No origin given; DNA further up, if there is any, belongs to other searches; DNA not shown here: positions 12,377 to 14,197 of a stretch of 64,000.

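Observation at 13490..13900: Actin-family protein with a ~110-residue insertion carrying two zinc ribbons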

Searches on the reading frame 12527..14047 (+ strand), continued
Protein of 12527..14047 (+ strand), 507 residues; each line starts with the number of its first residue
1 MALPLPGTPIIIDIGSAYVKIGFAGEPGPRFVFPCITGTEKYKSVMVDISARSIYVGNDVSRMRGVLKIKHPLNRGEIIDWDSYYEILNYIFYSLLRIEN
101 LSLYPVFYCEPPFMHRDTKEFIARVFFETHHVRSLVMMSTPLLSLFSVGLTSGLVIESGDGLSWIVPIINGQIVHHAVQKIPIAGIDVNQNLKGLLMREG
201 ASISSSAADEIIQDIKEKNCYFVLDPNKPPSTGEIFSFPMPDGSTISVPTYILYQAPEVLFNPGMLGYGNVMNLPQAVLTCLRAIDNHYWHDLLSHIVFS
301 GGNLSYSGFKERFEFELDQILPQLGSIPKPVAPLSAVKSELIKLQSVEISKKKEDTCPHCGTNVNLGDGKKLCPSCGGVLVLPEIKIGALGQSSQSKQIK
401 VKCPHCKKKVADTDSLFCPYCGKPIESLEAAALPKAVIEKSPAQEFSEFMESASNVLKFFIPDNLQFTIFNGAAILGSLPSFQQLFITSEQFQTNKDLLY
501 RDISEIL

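Call 18: predict_structure(alignment_id=A1)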
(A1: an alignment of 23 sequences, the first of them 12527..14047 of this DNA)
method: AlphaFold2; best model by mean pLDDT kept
length: 507 residues; sequences in the alignment: 23
mean_pLDDT: 49.4   pTM: 0.42
mean pLDDT of the five models: 49.4, 41.3, 40.8, 37.6, 37.4
residues with pLDDT >= 90: 28; 70-90: 67; 50-70: 105; < 50: 307
segments of 3 or more residues with pLDDT < 50: 35-78, 145-313, 327-352, 382-400, 426-439, 450-466, 503-507
pLDDT, mean of each block of 10 residues (from residue 1): 78 67 73 46 28 26 34 38 71 82 88 66 88 85 44 35 40 42 39 43 32 28 36 39 35 32 29 38 42 37 32 50 48 31 34 57 64 66 28 29 61 52 48 38 52 31 43 71 88 88 50
secondary structure, 60 per line:
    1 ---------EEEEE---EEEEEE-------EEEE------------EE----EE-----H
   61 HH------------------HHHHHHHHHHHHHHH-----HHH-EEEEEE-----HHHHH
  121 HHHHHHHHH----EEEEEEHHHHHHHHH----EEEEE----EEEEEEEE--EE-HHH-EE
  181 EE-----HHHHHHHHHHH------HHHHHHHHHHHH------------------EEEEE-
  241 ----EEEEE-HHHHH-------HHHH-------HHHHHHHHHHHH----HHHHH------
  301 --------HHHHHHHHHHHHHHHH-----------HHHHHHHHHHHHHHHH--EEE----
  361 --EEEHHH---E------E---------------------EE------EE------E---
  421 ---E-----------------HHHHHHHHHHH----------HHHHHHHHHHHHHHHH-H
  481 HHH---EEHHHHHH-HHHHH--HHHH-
elements in order: E10-14 E18-23 E31-34 H81-95 E105-110 H116-129 E134-139 H140-148 E153-157 E162-169 E179-182 H188-198 H205-216 E235-239 E245-249 H251-255 H263-266 H274-285 H290-294 H309-324 H336-351 E354-356 E363-365 H442-452 H463-478 H480-483 H489-494 H496-500 H503-506

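Call 33: search_protein_representatives(protein=window:12527-14047:+)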
Query: 507 residues. Proteins with E-value up to 0.001 (for the whole library): 10389; up to 1e-10: 5210; up to 1e-30: 852. The best 150 are listed.
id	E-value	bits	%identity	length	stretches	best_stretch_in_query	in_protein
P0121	1.1e-201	687.5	60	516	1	6-507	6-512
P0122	3.3e-132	458.2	48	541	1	10-506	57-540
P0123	3.8e-129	448.1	45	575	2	6-464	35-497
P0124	4.2e-108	378.7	46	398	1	9-380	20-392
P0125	7.4e-97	341.6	43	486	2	6-385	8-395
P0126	1.4e-89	317.6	39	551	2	9-427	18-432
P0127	9.8e-81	288.4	38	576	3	11-342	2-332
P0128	1.4e-77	278.1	32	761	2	11-318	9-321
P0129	1.4e-74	268.1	30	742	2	10-323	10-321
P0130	2.7e-71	257.3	49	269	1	9-263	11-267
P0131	1.3e-68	248.5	28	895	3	8-325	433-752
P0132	2.4e-67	244.3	34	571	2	9-301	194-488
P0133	8.8e-67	242.4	30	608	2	8-327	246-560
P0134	3.4e-66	240.5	48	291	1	236-506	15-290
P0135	4.3e-60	220.3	32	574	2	53-333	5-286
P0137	4.8e-58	213.6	38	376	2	10-322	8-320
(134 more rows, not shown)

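Call 35: list_cluster_members(proteins=[P0121, P0122, P0123, P0124, P0125, P0126, P0127, P0137])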
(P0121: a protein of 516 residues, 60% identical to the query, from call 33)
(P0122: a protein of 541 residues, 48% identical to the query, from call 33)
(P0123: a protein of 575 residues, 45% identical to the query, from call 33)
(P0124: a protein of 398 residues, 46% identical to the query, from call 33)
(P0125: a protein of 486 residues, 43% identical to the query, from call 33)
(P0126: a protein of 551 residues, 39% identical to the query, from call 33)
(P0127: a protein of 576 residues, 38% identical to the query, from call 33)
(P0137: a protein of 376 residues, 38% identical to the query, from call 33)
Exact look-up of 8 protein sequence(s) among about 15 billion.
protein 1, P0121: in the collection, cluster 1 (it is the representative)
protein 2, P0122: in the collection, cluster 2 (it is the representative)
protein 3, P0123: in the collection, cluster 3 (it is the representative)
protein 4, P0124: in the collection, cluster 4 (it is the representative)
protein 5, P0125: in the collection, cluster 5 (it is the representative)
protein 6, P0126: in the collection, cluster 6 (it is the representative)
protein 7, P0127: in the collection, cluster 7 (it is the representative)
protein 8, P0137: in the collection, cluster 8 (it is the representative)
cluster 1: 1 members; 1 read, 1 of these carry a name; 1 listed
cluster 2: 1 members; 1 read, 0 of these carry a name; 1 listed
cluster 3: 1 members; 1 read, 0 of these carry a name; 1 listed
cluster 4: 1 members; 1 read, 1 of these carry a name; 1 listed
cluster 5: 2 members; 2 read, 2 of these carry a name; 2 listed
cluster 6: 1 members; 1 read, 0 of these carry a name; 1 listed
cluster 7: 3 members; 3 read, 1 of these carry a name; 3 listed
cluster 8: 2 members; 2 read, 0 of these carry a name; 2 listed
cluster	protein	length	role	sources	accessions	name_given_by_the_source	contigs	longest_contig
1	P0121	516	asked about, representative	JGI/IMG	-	centractin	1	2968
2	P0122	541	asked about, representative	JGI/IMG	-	-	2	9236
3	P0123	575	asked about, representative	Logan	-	-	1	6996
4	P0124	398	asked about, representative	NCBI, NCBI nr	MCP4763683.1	MAG: hypothetical protein GY870_18070, partial [archaeon] | hypothetical protein [archaeon]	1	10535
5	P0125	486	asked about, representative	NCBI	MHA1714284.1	MAG: zinc-ribbon domain-containing protein [Promethearchaeota archaeon]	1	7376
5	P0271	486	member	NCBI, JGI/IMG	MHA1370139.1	MAG: zinc-ribbon domain-containing protein [Promethearchaeota archaeon]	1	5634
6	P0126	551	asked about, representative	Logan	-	-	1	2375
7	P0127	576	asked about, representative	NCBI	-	-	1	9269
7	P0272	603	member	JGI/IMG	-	actin-related protein/RNA polymerase subunit RPABC4/transcription elongation factor Spt4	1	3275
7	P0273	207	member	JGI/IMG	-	-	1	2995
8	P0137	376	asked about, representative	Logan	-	-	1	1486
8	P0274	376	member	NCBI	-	-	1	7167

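Call 37: find_homologous_proteins(query=A2, max_evalue=1e-10)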
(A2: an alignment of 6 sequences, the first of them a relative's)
Query A2 (6 sequences) (551 aa, profile of the alignment): 51 proteins with E <= 1e-10 among 8000 candidates.
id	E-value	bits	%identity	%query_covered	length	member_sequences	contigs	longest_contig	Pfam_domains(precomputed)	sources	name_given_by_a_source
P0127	2.4e-262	890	39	96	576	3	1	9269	PF18912.7,PF13240.12,PF12773.14,PF17032.11,PF10571.16,PF24460.2,PF13248.12,PF00022.26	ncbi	-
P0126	6.1e-241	819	100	100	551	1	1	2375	PF13240.12,PF12773.14,PF00022.26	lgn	-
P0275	3.3e-229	780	40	97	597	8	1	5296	PF18912.7,PF13240.12,PF12773.14,PF17032.11,PF10571.16,PF24460.2,PF13248.12,PF00022.26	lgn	-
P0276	2.4e-199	682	55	100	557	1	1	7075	PF18912.7,PF13240.12,PF12773.14,PF24460.2,PF13248.12,PF00022.26,PF08271.18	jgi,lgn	jgi:actin-related protein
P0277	3.2e-198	678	55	100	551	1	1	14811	PF18912.7,PF13240.12,PF12773.14,PF17032.11,PF24460.2,PF13248.12,PF00022.26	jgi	jgi:actin, other eukaryote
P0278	4.2e-196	671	64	100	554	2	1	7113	PF12773.14,PF00022.26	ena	-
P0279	5.2e-196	671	64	100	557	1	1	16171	PF12773.14,PF00022.26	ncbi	-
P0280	1.0e-195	670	65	100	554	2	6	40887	PF13240.12,PF12773.14,PF13248.12,PF00022.26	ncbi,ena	ncbi:MAG: double zinc ribbon domain-containing protein [Promethearchaeota archaeon]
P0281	6.6e-195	667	63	100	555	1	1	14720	PF12773.14,PF00022.26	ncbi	-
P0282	1.9e-192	659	64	100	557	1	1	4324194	PF06723.20,PF12773.14,PF00022.26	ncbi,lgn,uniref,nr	ncbi:zinc ribbon domain-containing protein [Promethearchaeum syntrophicum]|uniref:Zinc ribbon domain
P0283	3.8e-192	658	64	100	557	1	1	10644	PF12773.14,PF00022.26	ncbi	-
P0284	4.7e-192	657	63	100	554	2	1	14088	PF12773.14,PF00022.26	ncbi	-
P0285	1.1e-191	656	64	100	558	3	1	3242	PF12773.14,PF24460.2,PF00022.26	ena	-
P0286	1.4e-191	656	64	100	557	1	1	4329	PF12773.14,PF00022.26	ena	-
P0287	2.2e-191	655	51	98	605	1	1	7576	PF13240.12,PF12773.14,PF17032.11,PF24460.2,PF13248.12,PF00022.26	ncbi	-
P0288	8.2e-191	653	64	100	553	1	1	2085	PF00022.26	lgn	-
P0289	2.3e-190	652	64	100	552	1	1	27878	PF13240.12,PF12773.14,PF13248.12,PF00022.26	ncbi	-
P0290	2.0e-189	649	64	100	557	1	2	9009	PF12773.14,PF00022.26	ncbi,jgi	ncbi:MAG: hypothetical protein ACTSPA_05210 [Promethearchaeota archaeon]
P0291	3.3e-189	648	55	97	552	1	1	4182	PF18912.7,PF13240.12,PF12773.14,PF17032.11,PF24460.2,PF13248.12,PF00022.26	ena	-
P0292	7.4e-187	640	48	97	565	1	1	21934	PF13240.12,PF12773.14,PF17032.11,PF24460.2,PF13248.12,PF00022.26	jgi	jgi:actin-related protein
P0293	1.2e-185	636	46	97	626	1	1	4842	PF08772.17,PF18912.7,PF13240.12,PF12773.14,PF13248.12,PF00022.26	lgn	-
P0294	7.7e-184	630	51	97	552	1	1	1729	PF18912.7,PF12773.14,PF24460.2,PF00022.26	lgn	-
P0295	4.4e-183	628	51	97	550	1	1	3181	PF18912.7,PF12773.14,PF17032.11,PF24460.2,PF13248.12,PF00022.26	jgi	jgi:actin-related protein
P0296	2.4e-182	625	49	98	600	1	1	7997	PF13240.12,PF24460.2,PF13248.12,PF00022.26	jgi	jgi:actin-related protein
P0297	5.0e-181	621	52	97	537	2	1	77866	PF18912.7,PF13240.12,PF12773.14,PF24460.2,PF13248.12,PF00022.26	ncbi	-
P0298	1.4e-179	616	52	97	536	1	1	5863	PF18912.7,PF12773.14,PF00022.26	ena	-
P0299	2.8e-179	615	52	98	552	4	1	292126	PF18912.7,PF13240.12,PF12773.14,PF24460.2,PF13248.12,PF00022.26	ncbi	-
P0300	1.7e-178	613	53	97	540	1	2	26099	PF18912.7,PF13240.12,PF06723.20,PF12773.14,PF24460.2,PF13248.12,PF00022.26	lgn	-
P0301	6.7e-177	607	64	92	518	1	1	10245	PF12773.14,PF00022.26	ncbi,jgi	ncbi:MAG: hypothetical protein ACTSQ5_05660 [Promethearchaeota archaeon]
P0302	1.8e-175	603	54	97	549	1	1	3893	PF18912.7,PF12773.14,PF00022.26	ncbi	-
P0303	2.5e-175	602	52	97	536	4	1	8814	PF18912.7,PF12773.14,PF24460.2,PF00022.26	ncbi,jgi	ncbi:MAG: hypothetical protein ACTSRK_17380 [Promethearchaeota archaeon]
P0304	2.9e-175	602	52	97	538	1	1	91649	PF18912.7,PF06723.20,PF12773.14,PF13248.12,PF00022.26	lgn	-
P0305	9.8e-168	577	53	99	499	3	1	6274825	PF00022.26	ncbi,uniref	ncbi:hypothetical protein [Candidatus Lokiarchaeum ossiferum]|uniref:hypothetical protein n=1 Tax=Ca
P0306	6.2e-167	575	53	97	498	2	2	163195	PF26443.1,PF00022.26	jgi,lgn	jgi:actin-related protein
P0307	9.4e-167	574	50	97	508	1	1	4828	PF00022.26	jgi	jgi:actin beta/gamma 1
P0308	1.8e-165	570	54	97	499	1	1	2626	PF00022.26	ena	-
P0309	2.2e-165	569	66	78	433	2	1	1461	PF12773.14,PF00022.26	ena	-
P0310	1.7e-164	567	48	97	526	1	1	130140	PF00022.26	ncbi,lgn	-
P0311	6.9e-164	565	53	97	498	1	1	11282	PF00022.26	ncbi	-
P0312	8.1e-159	548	37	97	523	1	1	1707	PF13240.12,PF12773.14,PF24460.2,PF13248.12,PF00022.26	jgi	jgi:actin-related protein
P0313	8.9e-136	472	50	81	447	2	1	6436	PF18912.7,PF12773.14,PF24460.2,PF00022.26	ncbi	ncbi:MAG: hypothetical protein ACTSYI_14150, partial [Promethearchaeota archaeon]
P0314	8.5e-129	449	71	58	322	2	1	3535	PF00022.26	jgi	-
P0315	3.6e-98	348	33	56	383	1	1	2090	PF00022.26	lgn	-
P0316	2.3e-88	315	35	56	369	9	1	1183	PF06723.20,PF00022.26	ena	-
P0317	9.0e-87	310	32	59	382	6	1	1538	PF00022.26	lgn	-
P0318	6.7e-86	307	34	56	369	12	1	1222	PF06723.20,PF00022.26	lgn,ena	-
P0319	1.8e-82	296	33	56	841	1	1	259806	PF00651.38,PF00415.25,PF13540.13,PF00022.26,PF25390.2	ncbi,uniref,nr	ncbi:actin [Anaeramoeba ignava]|uniref:Actin n=1 Tax=Anaeramoeba ignava TaxID=1746090 RepID=A0A9Q0R8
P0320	3.0e-82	295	55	58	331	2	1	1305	PF12773.14,PF00022.26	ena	-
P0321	2.6e-79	285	44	68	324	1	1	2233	PF00022.26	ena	-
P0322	7.1e-71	258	55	22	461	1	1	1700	PF18912.7,PF13240.12,PF12773.14,PF13248.12,PF00022.26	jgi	jgi:predicted RNA-binding Zn-ribbon protein involved in translation (DUF1610 family)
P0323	2.2e-20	91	21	58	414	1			PF00022.26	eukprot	eukprot:GHVO01039141.1.p1 GENE.GHVO01039141.1~~GHVO01039141.1.p1 ORF type:complete len:423 (-),score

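Call 46: find_encoding_contigs(protein=P0305, flank=6000, max_places=2)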
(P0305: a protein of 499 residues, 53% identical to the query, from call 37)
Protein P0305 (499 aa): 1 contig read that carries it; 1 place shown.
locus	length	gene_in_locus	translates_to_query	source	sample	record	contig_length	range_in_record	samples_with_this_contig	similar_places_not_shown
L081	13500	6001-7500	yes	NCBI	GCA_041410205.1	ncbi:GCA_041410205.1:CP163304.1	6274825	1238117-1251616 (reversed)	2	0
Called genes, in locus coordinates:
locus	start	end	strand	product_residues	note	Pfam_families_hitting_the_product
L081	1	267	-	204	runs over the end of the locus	PF02517:Rce1-like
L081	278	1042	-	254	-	PF02732:ERCC4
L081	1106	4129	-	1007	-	PF19077:Big_13 (faint)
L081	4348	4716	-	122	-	PF00903:Glyoxalase (weak)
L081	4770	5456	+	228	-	-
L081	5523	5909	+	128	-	-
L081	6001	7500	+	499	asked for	PF00022:Actin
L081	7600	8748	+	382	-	PF00432:Prenyltrans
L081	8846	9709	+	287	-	PF00763:THF_DHG_CYH, PF02882:THF_DHG_CYH_C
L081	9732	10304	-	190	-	PF02887:PK_C (faint)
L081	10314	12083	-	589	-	PF00654:Voltage_CLC, PF00571:CBS (weak)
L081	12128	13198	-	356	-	PF00684:DnaJ_CXXCXGXG (faint)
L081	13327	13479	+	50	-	-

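Call 47: find_encoding_contigs(protein=P0282, flank=6000, max_places=2)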
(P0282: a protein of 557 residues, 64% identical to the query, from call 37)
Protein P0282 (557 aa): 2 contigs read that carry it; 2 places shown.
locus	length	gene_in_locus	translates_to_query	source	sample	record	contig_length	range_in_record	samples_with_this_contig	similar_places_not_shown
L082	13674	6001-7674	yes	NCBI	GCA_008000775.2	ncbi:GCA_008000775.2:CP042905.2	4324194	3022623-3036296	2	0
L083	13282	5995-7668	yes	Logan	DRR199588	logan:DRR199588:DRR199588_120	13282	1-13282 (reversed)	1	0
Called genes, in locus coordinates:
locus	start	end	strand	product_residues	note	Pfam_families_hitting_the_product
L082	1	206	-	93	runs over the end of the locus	-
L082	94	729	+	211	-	PF01145:Band_7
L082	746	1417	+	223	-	PF00215:OMPdecase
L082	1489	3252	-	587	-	PF00512:HisKA (weak), PF02518:HATPase_c, PF00072:Response_reg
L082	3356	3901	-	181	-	PF02517:Rce1-like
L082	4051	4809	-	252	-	PF02732:ERCC4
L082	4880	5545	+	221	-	PF14520:HHH_5 (weak)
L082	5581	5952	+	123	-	-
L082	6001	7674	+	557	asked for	PF00022:Actin, PF06723:MreB_Mbl (faint), PF12773:DZR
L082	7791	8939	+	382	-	PF00432:Prenyltrans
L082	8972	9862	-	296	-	PF02872:5_nucleotid_C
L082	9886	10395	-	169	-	PF00149:Metallophos (weak)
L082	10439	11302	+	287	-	PF00763:THF_DHG_CYH, PF02882:THF_DHG_CYH_C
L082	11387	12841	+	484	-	-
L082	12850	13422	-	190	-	PF02887:PK_C (weak)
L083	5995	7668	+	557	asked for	PF00022:Actin, PF06723:MreB_Mbl (faint), PF12773:DZR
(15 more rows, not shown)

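Call 59: search_protein_families(library=ncbifam, proteins=[window:12527-14047:+], max_evalue=0.01)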
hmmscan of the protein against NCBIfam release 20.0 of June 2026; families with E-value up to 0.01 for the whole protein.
window:12527-14047:+ (507 aa): 6 families
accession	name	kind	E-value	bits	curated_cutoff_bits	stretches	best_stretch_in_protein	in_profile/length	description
NF001638.0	PRK00418.1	equivalog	6.7e-05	22.6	83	1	396-423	3-31/65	DNA gyrase inhibitor YacG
NF033497.1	rubre_like_arch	subfamily_domain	0.0004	20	32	0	357-379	3-25/34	rubrerythrin-like domain-containing protein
NF040575.1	syringactin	equivalog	0.0014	17.7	300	0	74-148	38-114/286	syringactin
NF001606.0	PRK00398.1-3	equivalog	0.0047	16.7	72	1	402-423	4-27/44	DNA-directed RNA polymerase subunit P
NF053560.1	crenactin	equivalog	0.0056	15.6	630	0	110-197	127-215/422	crenactin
NF040964.1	MamK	subfamily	0.0081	15.2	400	0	12-221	5-212/335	MamK family actin-like protein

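Call 60: predict_structure(alignment_id=A4)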
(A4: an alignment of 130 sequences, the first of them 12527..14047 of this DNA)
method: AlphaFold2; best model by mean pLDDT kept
length: 507 residues; sequences in the alignment: 130
mean_pLDDT: 80.7   pTM: 0.72
mean pLDDT of the five models: 80.7, 79.9, 79.7, 78.9, 77.8
residues with pLDDT >= 90: 258; 70-90: 141; 50-70: 46; < 50: 62
segments of 3 or more residues with pLDDT < 50: 47-50, 336-339, 343-351, 383-400, 427-449
pLDDT, mean of each block of 10 residues (from residue 1): 87 95 95 92 54 81 84 90 94 93 96 92 97 96 93 94 94 95 94 92 80 91 84 77 84 93 91 95 93 93 88 93 83 51 44 67 70 74 37 32 71 70 56 32 40 70 87 94 94 95 79
secondary structure, 60 per line:
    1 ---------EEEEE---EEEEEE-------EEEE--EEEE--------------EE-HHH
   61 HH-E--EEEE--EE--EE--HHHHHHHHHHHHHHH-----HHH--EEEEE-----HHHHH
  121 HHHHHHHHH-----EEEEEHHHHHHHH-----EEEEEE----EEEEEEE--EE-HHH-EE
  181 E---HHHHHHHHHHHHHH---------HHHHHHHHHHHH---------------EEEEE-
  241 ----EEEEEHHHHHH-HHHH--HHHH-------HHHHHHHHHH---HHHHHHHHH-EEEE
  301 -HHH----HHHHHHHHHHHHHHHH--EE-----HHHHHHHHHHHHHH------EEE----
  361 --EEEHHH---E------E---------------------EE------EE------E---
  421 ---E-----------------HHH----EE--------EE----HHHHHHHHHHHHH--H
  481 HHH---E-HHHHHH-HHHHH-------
elements in order: E10-14 E18-23 E31-34 E37-40 H58-62 E67-70 H81-95 E106-110 H116-129 E135-139 H140-147 E153-158 E163-169 E179-181 H185-198 H208-219 E235-239 E245-249 H250-255 H257-260 H263-266 H274-283 H287-295 E297-300 H309-324 H334-347 E354-356 E363-365 H465-477 H480-483 H489-494 H496-500
